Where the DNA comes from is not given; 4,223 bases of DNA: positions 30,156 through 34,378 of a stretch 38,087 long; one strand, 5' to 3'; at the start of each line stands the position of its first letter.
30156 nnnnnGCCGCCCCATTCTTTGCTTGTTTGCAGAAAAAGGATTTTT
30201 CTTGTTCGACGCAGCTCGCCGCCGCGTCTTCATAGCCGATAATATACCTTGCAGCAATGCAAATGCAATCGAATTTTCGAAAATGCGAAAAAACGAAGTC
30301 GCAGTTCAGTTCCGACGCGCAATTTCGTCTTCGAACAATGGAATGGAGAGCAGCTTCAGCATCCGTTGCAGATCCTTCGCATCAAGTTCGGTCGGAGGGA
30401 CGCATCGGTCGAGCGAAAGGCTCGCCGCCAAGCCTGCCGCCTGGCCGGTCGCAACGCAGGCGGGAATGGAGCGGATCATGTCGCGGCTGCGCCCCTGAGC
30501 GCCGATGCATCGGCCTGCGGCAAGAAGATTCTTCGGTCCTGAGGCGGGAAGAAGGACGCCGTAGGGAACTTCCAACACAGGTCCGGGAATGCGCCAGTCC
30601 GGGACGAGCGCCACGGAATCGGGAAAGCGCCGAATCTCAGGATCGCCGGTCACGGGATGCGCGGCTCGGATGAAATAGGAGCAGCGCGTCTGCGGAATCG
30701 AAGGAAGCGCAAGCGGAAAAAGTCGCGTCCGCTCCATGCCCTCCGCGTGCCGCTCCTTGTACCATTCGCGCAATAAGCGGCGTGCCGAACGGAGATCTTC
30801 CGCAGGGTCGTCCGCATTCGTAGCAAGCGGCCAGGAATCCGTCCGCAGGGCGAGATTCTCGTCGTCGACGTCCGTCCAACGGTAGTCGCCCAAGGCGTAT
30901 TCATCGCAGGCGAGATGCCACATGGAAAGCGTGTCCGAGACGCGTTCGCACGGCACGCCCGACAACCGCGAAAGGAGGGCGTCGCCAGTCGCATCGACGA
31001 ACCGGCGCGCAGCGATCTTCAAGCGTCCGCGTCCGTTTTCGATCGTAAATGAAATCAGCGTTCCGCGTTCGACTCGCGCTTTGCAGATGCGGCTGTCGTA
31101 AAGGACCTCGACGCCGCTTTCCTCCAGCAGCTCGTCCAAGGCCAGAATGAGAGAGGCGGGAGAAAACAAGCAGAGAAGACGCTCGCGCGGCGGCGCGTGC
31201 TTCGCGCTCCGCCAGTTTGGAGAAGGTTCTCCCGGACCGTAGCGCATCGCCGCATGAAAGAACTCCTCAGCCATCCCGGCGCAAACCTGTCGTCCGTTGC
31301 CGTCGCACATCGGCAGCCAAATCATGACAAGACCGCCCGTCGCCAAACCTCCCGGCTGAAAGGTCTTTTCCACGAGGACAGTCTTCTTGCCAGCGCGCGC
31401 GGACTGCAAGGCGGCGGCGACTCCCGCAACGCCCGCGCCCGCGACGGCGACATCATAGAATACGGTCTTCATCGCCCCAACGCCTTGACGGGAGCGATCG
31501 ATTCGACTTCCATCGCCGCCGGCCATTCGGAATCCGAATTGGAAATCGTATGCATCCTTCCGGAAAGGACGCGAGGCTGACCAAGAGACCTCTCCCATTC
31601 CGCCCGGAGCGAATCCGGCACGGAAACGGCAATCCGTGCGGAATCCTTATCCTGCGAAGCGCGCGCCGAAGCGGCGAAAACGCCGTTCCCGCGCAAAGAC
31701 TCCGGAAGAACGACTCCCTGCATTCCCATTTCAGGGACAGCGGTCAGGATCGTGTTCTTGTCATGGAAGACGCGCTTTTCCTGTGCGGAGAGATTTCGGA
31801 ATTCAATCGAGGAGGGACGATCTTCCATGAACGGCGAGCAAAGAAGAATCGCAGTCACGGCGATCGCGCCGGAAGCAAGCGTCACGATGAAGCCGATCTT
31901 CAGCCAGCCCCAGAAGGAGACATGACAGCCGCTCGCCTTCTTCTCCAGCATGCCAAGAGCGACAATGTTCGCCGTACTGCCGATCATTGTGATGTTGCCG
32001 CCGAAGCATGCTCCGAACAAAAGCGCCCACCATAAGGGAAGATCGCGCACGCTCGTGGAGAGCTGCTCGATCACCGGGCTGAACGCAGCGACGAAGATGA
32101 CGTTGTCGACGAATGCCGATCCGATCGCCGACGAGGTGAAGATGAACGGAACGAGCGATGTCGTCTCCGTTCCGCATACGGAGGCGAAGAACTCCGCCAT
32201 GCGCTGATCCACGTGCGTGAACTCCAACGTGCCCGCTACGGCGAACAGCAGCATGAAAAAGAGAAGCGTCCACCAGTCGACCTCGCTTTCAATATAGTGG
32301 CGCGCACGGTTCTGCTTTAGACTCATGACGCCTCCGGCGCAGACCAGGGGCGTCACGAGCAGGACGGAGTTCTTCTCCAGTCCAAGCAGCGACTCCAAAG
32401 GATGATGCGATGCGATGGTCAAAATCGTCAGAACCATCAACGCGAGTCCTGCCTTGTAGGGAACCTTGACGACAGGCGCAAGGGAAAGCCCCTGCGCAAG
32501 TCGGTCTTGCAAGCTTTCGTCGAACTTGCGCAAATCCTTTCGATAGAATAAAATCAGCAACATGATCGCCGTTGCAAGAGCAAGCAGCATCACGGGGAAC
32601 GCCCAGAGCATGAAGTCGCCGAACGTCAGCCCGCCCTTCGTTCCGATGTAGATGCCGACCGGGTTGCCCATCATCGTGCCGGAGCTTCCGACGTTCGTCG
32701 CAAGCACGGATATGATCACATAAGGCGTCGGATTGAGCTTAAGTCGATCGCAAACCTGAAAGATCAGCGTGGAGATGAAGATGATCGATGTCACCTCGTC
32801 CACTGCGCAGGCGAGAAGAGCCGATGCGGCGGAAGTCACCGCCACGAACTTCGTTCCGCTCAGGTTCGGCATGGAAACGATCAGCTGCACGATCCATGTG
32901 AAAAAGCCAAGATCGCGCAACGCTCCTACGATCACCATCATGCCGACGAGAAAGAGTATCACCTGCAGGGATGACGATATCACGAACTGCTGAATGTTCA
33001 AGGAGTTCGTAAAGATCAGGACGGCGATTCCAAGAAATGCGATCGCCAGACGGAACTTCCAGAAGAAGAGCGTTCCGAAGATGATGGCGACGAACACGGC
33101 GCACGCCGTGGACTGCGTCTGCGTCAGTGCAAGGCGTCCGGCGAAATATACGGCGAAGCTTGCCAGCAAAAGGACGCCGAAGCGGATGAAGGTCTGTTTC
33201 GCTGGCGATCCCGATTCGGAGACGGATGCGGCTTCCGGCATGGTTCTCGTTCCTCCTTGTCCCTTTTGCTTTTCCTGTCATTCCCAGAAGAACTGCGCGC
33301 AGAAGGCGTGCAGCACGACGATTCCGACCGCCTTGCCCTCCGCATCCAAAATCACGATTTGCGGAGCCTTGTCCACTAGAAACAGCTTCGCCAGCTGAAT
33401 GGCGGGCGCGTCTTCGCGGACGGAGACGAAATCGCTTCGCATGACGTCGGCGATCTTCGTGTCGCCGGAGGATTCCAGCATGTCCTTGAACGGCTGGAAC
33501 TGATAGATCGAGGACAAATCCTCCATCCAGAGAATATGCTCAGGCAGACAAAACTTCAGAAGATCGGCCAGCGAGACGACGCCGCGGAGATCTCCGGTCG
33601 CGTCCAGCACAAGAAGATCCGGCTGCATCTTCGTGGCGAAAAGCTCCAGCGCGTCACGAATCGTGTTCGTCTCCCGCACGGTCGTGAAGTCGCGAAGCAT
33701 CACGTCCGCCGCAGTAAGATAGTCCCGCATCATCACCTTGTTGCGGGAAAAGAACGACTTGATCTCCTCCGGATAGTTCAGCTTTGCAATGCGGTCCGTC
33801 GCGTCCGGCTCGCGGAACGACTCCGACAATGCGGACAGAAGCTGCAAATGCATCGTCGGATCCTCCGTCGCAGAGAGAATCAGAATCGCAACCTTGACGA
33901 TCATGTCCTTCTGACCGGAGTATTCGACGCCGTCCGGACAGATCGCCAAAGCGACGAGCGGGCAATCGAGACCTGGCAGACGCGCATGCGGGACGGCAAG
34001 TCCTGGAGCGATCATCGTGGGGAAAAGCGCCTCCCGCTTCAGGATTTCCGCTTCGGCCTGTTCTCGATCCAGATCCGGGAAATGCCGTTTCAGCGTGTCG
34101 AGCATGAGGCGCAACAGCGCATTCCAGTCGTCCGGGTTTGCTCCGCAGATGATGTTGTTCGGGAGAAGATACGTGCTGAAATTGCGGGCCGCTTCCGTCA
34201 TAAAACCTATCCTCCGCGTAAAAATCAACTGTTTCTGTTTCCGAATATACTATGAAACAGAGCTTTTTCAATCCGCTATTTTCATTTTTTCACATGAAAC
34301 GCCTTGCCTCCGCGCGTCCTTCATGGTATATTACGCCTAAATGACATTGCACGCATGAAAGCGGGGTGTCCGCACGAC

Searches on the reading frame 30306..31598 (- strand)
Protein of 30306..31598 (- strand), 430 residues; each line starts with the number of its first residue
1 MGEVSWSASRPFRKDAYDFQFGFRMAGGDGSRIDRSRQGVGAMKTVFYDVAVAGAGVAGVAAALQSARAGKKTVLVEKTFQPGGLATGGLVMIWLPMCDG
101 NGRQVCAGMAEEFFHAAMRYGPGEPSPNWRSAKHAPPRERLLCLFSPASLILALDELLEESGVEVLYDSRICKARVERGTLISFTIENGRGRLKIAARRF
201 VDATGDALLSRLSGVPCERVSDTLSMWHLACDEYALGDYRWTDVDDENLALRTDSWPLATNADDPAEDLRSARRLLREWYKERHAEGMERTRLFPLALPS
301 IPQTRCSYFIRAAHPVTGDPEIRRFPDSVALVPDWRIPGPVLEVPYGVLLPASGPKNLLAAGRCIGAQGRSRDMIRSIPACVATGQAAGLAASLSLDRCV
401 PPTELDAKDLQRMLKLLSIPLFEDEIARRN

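Call 79: search_protein_families(library=pfam, proteins=[window:30306-31598:-], max_evalue=0.00001)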
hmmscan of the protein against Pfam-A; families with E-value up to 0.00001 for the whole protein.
window:30306-31598:- (430 aa): 4 families
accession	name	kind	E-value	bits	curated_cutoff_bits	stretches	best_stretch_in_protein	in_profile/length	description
PF12831.13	FAD_oxidored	-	1.4e-52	179.8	27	2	49-218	1-158/416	FAD dependent oxidoreductase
PF01266.30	DAO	-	2.8e-10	40.7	27.9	1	49-89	1-41/353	FAD dependent oxidoreductase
PF00890.30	FAD_binding_2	-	1.3e-08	34.9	20.4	1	49-92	1-47/414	FAD binding domain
PF07992.20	Pyr_redox_2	-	5.2e-06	26.5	26.1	0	48-81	1-31/291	Pyridine nucleotide-disulphide oxidoreductase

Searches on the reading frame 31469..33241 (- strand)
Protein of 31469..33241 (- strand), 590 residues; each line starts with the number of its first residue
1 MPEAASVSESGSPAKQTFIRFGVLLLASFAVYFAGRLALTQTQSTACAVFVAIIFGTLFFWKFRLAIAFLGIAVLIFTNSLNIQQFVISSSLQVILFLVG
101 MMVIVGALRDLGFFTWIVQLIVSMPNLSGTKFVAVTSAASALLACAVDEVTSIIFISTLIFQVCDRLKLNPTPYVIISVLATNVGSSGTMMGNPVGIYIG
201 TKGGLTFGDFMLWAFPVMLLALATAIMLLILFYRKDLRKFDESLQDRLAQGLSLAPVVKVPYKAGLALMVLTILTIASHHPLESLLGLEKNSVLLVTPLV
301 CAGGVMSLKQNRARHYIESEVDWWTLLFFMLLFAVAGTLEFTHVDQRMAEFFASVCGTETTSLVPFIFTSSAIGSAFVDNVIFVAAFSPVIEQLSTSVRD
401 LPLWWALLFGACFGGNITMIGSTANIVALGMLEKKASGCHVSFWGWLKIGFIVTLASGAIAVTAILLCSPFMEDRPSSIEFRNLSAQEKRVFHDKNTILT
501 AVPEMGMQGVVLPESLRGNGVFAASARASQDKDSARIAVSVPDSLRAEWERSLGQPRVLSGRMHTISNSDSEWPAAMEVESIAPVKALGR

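Call 79: search_protein_families(library=pfam, proteins=[window:31469-33241:-], max_evalue=0.00001)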
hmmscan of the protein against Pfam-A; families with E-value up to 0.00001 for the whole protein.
window:31469-33241:- (590 aa): 1 family
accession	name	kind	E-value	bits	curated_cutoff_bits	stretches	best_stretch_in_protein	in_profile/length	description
PF03600.22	CitMHS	-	3.1e-54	184.8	31.9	2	57-410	8-336/336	Citrate transporter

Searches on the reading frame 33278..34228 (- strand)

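Call 79: search_protein_families(library=pfam, proteins=[window:33278-34228:-], max_evalue=0.00001)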
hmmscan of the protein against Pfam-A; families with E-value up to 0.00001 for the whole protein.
window:33278-34228:- (316 aa): 2 families
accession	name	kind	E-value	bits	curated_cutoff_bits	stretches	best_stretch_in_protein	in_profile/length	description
PF00359.27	PTS_EIIA_2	-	8.7e-21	74.9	27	1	22-161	4-142/144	Phosphoenolpyruvate-dependent sugar phosphotransferase system, EIIA 2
PF00571.33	CBS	-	2.2e-17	63.5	24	1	174-226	2-54/57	CBS domain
